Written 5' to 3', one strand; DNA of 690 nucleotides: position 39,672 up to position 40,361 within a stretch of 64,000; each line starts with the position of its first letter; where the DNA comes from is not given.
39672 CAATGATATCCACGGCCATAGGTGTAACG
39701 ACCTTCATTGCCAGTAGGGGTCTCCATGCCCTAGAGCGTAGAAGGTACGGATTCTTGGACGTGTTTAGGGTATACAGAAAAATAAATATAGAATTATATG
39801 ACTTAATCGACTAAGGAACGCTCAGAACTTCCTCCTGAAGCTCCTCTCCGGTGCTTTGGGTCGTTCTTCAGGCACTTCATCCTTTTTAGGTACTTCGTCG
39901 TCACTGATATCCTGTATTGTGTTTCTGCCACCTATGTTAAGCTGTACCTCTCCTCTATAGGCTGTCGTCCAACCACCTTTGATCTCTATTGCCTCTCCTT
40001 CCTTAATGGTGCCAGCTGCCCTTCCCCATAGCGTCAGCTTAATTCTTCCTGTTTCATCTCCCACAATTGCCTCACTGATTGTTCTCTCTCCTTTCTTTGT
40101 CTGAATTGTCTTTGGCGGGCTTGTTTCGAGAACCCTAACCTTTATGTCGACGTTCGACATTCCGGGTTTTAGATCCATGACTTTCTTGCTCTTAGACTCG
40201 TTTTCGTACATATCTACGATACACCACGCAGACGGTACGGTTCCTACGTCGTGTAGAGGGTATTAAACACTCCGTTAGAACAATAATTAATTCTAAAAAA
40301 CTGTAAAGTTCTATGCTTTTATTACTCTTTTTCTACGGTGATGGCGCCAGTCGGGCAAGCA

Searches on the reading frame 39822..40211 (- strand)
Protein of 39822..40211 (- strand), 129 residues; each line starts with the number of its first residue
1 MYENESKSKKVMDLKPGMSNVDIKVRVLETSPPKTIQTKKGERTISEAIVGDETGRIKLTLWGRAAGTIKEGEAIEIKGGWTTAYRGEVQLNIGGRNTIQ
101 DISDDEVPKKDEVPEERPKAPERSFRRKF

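Call 69: list_cluster_members(proteins=[P0001, P0031, window:39822-40211:-, window:5673-7526:+, window:24657-26513:-])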
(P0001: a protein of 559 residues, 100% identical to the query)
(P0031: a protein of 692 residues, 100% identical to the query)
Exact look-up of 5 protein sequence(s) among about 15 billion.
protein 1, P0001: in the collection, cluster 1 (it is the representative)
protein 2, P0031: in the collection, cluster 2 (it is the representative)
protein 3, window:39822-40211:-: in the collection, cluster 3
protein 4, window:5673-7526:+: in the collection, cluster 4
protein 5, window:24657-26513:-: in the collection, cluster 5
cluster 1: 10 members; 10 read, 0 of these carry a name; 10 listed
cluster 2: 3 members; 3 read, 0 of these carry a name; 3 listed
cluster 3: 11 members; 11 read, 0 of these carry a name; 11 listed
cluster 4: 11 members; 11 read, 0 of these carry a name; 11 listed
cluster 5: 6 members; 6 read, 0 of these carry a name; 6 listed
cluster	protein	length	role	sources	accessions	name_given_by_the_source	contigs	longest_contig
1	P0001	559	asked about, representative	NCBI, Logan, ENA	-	-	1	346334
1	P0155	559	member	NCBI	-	-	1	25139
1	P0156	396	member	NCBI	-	-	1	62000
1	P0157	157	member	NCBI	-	-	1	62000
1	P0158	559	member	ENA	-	-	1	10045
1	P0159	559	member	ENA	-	-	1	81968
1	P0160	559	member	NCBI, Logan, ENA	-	-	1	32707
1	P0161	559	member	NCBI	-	-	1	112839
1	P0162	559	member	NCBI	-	-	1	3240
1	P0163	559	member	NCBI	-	-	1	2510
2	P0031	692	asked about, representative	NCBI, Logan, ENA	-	-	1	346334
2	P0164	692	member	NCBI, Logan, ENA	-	-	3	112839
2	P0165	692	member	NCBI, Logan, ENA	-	-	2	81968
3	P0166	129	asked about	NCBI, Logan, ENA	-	-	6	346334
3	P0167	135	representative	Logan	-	-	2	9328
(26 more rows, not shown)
